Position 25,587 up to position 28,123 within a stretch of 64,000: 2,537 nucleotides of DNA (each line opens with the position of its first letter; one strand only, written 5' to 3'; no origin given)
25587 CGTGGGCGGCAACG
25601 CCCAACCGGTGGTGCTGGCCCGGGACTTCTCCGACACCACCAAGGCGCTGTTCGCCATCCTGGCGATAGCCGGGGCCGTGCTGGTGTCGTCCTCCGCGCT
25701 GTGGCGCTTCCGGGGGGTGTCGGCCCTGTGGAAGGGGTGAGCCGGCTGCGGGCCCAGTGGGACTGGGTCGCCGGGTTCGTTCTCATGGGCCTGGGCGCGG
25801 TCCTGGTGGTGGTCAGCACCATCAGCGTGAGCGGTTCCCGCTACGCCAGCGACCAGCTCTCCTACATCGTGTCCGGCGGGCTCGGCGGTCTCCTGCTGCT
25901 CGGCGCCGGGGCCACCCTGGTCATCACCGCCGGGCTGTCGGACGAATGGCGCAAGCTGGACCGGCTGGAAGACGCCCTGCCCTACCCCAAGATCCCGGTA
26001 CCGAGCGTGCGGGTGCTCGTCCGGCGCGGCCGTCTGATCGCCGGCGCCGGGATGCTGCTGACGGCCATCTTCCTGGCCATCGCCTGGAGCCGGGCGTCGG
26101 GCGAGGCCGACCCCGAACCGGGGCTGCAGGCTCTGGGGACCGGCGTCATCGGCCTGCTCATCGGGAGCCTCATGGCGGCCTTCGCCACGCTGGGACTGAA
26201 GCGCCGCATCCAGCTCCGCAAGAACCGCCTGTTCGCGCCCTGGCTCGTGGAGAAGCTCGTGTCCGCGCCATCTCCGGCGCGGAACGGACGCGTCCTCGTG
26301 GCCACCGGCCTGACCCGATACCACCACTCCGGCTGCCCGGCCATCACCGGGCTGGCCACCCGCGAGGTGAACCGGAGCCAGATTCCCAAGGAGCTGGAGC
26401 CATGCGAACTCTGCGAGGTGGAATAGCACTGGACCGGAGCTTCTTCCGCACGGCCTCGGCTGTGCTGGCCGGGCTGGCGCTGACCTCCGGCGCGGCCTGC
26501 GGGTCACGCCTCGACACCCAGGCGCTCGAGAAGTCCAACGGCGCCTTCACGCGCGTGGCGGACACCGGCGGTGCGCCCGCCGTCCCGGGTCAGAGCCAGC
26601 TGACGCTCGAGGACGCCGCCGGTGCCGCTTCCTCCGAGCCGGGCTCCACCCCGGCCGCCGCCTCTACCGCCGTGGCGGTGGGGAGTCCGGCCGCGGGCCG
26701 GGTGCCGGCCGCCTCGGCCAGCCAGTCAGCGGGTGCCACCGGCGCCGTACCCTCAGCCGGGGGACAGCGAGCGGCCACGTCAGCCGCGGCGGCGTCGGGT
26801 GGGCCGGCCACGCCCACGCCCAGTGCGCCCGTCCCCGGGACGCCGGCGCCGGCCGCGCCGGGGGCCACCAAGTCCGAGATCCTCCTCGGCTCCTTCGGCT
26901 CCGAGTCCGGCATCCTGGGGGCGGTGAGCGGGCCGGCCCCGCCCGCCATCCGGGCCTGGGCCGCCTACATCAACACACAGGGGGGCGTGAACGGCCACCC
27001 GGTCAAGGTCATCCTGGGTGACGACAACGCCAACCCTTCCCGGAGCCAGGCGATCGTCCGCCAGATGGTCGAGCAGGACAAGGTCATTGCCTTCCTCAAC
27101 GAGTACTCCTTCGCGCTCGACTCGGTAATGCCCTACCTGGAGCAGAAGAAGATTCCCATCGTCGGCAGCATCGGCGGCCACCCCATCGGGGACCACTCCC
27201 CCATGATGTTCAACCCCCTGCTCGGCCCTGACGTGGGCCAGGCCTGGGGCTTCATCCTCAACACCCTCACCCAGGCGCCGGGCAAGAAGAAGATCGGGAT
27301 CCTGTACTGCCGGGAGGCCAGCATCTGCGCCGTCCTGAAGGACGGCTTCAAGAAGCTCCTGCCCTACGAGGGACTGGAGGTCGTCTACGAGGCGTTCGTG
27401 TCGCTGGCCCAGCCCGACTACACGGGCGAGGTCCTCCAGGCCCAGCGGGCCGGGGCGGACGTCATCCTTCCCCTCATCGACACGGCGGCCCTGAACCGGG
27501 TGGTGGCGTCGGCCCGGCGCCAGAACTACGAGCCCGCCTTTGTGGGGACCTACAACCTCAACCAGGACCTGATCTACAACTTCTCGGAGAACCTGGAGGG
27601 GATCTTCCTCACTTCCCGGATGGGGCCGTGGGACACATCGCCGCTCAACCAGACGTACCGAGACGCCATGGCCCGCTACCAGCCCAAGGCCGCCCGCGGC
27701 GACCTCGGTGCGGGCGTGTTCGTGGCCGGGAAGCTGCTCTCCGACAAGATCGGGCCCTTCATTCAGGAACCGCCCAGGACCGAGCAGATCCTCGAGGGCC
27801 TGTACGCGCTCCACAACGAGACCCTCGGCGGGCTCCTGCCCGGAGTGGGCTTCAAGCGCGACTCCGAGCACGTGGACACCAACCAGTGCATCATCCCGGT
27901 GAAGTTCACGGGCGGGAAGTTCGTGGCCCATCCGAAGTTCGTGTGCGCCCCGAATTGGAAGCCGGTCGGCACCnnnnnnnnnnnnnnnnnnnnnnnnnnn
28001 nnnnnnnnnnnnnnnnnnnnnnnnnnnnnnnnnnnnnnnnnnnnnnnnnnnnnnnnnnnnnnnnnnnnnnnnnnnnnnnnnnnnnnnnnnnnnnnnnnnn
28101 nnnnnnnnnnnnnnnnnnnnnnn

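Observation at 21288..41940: Three paralogues of an unrecognised small membrane protein (SY[IL][MV]SGG[IL]GGL[FL]LLG ... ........[VL]E), two of them translationally coupled to ABC-transporter genes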

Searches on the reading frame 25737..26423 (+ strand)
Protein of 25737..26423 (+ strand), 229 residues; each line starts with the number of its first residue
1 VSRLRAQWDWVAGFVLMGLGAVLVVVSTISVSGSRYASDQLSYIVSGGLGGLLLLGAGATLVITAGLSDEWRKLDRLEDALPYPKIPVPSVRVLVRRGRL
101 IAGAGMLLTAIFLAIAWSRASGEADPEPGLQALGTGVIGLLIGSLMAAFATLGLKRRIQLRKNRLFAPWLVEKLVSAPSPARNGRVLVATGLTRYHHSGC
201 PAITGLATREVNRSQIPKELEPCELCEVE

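Call 6: search_protein_families(library=pfam, proteins=[window:25737-26423:+], max_evalue=1)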
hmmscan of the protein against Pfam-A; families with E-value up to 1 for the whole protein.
window:25737-26423:+ (229 aa): 3 families
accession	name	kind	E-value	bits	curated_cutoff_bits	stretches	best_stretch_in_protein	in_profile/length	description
PF23778.1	Phage_holin_2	-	0.025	15.2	32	0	8-72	25-87/92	Putative phage holin family 2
PF19428.4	Sema4F_C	-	0.036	13.9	27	0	20-63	60-102/197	Semaphorin 4F C-terminal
PF20159.5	YidB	-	0.69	10.6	24.3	1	33-75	32-60/132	YidB-like protein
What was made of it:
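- On Holins (e.g. Phage_holin_2): PF23778 scores 15.2 bits at E = 0.025 against a cut-off of 32 (call 6).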

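Call 7: search_protein_families(library=ncbifam, proteins=[window:25737-26423:+], max_evalue=1)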
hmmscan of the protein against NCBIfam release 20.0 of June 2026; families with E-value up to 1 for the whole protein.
window:25737-26423:+ (229 aa): 2 families
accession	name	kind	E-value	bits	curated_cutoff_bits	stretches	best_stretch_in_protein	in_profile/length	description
TIGR03082.1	Gneg_AbrB_dup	domain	0.014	15.2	94.7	1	103-147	21-66/157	membrane protein AbrB duplication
NF002596.0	PRK02251.2-2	equivalog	0.55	10.2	114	0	12-30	19-37/69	cell division protein CrgA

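Call 47: find_homologous_proteins(query=window:25737-26423:+, max_evalue=0.00001)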
Query window:25737-26423:+ (229 aa): 206 proteins with E <= 0.00001 among 7354 candidates; the best 120 are listed.
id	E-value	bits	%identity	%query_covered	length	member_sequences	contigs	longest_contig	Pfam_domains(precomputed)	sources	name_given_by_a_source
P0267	2.5e-142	490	100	100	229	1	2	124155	-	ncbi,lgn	-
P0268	1.3e-131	455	92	100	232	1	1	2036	-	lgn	-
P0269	1.3e-125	436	85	94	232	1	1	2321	-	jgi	jgi:hypothetical protein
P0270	2.3e-122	425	86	100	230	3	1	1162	-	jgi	jgi:hypothetical protein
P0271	1.4e-107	377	76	99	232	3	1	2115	-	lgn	-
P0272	1.1e-105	370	74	100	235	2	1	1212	-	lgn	-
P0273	2.3e-101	356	72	100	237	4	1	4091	-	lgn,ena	-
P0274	3.0e-100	353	72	100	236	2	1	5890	-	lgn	-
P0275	1.3e-95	337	68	100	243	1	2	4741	-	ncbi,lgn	ncbi:MAG: hypothetical protein ACRD0C_12025 [Acidimicrobiia bacterium]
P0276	5.1e-93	329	67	100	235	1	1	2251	-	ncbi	ncbi:MAG: hypothetical protein ACRD0O_00190 [Acidimicrobiia bacterium]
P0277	8.8e-92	325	69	100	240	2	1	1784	-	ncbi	ncbi:MAG TPA: hypothetical protein VGL92_17330 [Acidimicrobiia bacterium]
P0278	2.7e-91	323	65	99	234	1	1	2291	-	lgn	-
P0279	9.2e-90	318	64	99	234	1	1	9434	-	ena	-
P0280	1.5e-89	318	64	99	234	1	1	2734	-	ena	-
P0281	1.9e-89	317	63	99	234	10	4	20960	-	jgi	jgi:hypothetical protein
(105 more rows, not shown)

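Call 56: predict_structure(alignment_id=A4)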
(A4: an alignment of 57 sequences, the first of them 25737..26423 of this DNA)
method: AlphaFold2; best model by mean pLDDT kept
length: 229 residues; sequences in the alignment: 57
mean_pLDDT: 91.4   pTM: 0.72
mean pLDDT of the five models: 91.4, 90.2, 89.2, 89.1, 87.7
residues with pLDDT >= 90: 174; 70-90: 44; 50-70: 10; < 50: 1
segments of 3 or more residues with pLDDT < 50: none
pLDDT, mean of each block of 10 residues (from residue 1): 86 98 98 95 96 98 95 93 85 92 98 96 90 97 98 95 88 64 86 91 89 93 81
secondary structure, 60 per line:
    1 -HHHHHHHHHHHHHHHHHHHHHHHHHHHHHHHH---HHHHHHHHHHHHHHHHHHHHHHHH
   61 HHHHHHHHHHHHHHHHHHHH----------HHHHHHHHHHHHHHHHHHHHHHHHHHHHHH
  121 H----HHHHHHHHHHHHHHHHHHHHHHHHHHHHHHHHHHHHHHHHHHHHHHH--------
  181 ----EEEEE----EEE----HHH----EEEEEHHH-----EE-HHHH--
elements in order: H2-33 H37-80 H91-121 H126-172 E185-189 E194-196 E208-212 H224-227
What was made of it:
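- The AlphaFold2 model of copy 2 has pLDDT 91.4 and pTM 0.72: four long helices plus a small beta domain (call 56). The knob is predicted to be cytoplasmic, from charge distribution and the model (call 56).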

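Call 58: fold_search(model_id=the predicted structure, library=pdb)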
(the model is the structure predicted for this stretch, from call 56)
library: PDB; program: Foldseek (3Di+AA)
matches with E <= 10: 582; with E <= 0.001: 0
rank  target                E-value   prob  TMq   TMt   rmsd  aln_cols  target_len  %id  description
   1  5sv0_D                9.2e-02  0.66  0.24  0.25  27.2       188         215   12  Structure of the ExbB/ExbD complex from E. coli at pH 7.0 (released 2016-09-28)
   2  8tn1_A                1.8e-01  0.96  0.34  0.47   7.1       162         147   15  De novo designed protein binds poly ADP ribose polymerase inhibitors (PARPi) - apo (released 2024-04-24)
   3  9ddo_A                1.8e-01  0.21  0.18  0.18  26.0       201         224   16  E. coli TonB-ExbBD TonB bound to ExbB chain C (released 2025-07-09)
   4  5zfp_J                1.9e-01  0.30  0.19  0.20  27.4       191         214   16  Structure of the ExbB/ExbD hexameric complex (released 2018-05-09)
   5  2efk                  2.2e-01  0.28  0.20  0.17  40.5       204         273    8  Crystal structure of the EFC domain of Cdc42-interacting protein 4 (released 2007-05-29)
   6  5zfp_B                2.3e-01  0.25  0.19  0.20  26.9       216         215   13  Structure of the ExbB/ExbD hexameric complex (released 2018-05-09)
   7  7xge_A                3.0e-01  0.87  0.37  0.46   7.5       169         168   11  Crystal structure of MCL-1 in complex with computationally designed inhibitor protein (released 2022-07-20)
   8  3q0k_A                3.1e-01  0.44  0.26  0.21  35.3       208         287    8  Crystal structure of Human PACSIN 2 F-BAR (released 2012-02-15)
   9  7aam_B                3.4e-01  0.20  0.20  0.17  39.1       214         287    9  Crystal structure of the F-BAR domain of PSTIPIP1 bound to the CTH domain of the phosphatase LYP (released 2022-02-23)
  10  3i2w_A                4.0e-01  0.28  0.23  0.20  33.0       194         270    9  Crystal structure of EFC/F-BAR domain of Drosophila Syndapin/PACSIN (released 2010-03-02)
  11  9b5y_R                4.2e-01  0.20  0.21  0.19  18.1       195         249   15  Cryo-EM structure of the LAPTH-bound PTH1R in complex with Gq (released 2025-03-19)
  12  5sv0_I                4.4e-01  0.20  0.20  0.21  26.5       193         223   16  Structure of the ExbB/ExbD complex from E. coli at pH 7.0 (released 2016-09-28)
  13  9min_I                4.7e-01  0.72  0.30  0.44   6.8       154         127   12  Structure of a designed minibinder to NYESO1-A*02:01 (released 2025-08-06)
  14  2x3x_B                4.7e-01  0.41  0.26  0.22  34.1       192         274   10  structure of mouse syndapin I (crystal form 1) (released 2010-04-07)
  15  5vjs                  4.9e-01  0.66  0.32  0.35   9.9       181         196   12  De Novo Photosynthetic Reaction Center Protein Equipped with Heme B, a synthetic Zn porphyrin, and Zn(II) cations (released 2018-04-25)
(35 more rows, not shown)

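Call 64: find_encoding_contigs(protein=P0267, flank=3000, max_places=2)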
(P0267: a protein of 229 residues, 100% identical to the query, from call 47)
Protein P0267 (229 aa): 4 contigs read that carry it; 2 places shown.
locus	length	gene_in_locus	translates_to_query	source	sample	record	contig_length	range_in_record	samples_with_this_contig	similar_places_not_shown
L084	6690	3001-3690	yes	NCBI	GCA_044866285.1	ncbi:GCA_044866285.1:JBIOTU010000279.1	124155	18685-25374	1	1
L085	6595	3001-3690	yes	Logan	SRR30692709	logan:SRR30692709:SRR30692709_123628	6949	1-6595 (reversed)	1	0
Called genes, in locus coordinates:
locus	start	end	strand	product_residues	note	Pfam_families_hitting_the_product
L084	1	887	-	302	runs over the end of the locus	PF23213:, PF23212:DUF7064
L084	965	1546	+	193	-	-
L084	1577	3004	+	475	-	-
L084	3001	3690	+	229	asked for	-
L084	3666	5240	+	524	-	PF13433:Peripla_BP_5 (faint), PF13458:Peripla_BP_6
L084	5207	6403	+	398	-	PF27448:Rph_4th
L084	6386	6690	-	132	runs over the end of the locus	PF01526:DDE_Tnp_Tn3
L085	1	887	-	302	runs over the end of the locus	PF23213:, PF23212:DUF7064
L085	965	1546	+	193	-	-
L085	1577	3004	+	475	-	-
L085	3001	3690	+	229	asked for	-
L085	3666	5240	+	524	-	PF13433:Peripla_BP_5 (faint), PF13458:Peripla_BP_6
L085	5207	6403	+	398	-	PF27448:Rph_4th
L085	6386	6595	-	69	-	?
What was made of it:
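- Checked: Public gene calls on the source contig (GCA_044866285.1, JBIOTU010000279.1) agree for copy 2 and its neighbours, including the 25-nt overlap with the binding-protein gene (call 64).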

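Call 76: search_solved_structures(query=A4, max_evalue=10)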
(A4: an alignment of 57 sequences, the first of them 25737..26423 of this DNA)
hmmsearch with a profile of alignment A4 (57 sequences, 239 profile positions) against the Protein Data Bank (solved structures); distinct sequences matched with E-value up to 10: 0.

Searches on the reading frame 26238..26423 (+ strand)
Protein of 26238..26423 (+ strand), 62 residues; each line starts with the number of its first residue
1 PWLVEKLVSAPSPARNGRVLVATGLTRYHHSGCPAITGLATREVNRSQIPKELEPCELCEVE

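Call 45: search_solved_structures(query=A3, max_evalue=10, show_alignments=3)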
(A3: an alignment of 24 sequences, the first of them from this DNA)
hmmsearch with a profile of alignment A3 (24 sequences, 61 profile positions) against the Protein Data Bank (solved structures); distinct sequences matched with E-value up to 10: 1.
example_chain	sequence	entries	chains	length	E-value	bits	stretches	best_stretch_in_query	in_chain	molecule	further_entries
7aor_y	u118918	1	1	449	0.41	13.9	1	17-59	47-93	Sod_Fe_C domain-containing protein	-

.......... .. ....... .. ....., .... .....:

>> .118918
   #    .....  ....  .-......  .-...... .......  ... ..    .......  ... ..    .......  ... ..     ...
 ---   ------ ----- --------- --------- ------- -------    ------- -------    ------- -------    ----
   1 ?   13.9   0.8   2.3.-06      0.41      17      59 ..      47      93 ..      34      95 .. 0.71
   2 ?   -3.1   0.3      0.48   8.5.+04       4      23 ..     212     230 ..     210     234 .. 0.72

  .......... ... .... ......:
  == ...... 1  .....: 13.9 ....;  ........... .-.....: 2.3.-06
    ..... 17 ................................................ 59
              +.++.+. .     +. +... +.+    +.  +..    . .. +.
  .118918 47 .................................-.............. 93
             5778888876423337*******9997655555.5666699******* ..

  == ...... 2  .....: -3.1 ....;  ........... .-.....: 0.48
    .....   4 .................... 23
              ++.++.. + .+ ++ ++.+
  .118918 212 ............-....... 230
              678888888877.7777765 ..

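Call 46: search_protein_families(library=pfam, alignment_id=A3, max_evalue=1)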
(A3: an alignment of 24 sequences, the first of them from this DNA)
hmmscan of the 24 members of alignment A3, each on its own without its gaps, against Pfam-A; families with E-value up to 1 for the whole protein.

A. member 1, seq(62 aa): 1 family
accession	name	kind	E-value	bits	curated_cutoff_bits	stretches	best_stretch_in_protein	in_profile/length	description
PF19746.4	DUF6233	-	0.069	13.7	27.6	1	27-60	16-53/59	Family of unknown function (DUF6233)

B. families by the number of members that match (of 24 scanned): 6 families
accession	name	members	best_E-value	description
PF19746.4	DUF6233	3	0.0015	Family of unknown function (DUF6233)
PF07433.17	DUF1513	1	0.00093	Protein of unknown function (DUF1513)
PF12551.13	PHBC_N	1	0.053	Poly-beta-hydroxybutyrate polymerase N terminal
PF03210.18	Paramyx_P_V_C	1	0.075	Paramyxovirus P/V phosphoprotein C-terminal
PF18836.7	B_solenoid_ydck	1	0.15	YdcK Beta solenoid repeat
PF11350.14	DUF3152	1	0.17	Protein of unknown function (DUF3152)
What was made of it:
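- Neither Pfam nor the PDB recognises it (calls 45, 46).
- Tried and rejected: A Pfam scan of 24 knob sequences gave only weak DUF6233 hits (call 46).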

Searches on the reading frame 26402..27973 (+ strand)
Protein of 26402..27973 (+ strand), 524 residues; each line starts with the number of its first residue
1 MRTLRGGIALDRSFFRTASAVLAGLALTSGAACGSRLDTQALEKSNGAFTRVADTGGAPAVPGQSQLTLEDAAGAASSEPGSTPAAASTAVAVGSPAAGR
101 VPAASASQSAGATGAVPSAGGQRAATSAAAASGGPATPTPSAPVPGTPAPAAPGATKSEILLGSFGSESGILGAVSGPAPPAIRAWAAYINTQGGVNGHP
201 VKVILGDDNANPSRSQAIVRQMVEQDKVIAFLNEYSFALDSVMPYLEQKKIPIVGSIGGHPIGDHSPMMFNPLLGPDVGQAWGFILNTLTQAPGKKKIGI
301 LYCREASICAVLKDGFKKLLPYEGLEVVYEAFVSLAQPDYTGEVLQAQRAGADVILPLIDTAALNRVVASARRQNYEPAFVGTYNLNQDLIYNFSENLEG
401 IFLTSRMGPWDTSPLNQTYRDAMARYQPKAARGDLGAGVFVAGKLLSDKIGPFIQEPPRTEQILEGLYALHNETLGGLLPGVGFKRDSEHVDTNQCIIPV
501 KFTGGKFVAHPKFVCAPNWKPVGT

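Call 10: search_protein_families(library=pfam, proteins=[window:26402-27973:+], max_evalue=0.001)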
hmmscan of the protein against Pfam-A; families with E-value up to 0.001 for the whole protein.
window:26402-27973:+ (524 aa): 2 families
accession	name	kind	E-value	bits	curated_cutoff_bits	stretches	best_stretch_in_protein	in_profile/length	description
PF13458.12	Peripla_BP_6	-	5.4e-41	141.8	31.7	1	162-497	4-333/343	Periplasmic binding protein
PF13433.12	Peripla_BP_5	-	2.1e-05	24.3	27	1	165-249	6-91/363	Periplasmic binding protein domain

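Call 54: search_protein_families(library=ncbifam, proteins=[window:26402-27973:+], max_evalue=0.01)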
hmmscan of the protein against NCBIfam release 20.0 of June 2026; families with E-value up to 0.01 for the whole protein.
window:26402-27973:+ (524 aa): 2 families
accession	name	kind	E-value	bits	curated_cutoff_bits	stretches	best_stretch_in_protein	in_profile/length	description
TIGR03669.1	urea_ABC_arch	equivalog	1.7e-06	27.3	494.8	1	167-361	8-198/375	urea ABC transporter substrate-binding protein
TIGR03407.1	urea_ABC_UrtA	exception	0.0062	15.5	492.75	0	187-250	28-92/361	urea ABC transporter substrate-binding protein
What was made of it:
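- On HAAT-family ABC importer (applies to the operon, not the small protein): The binding protein 26402-27976 matches PF13458 at 5e-41 (calls 10, 54).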
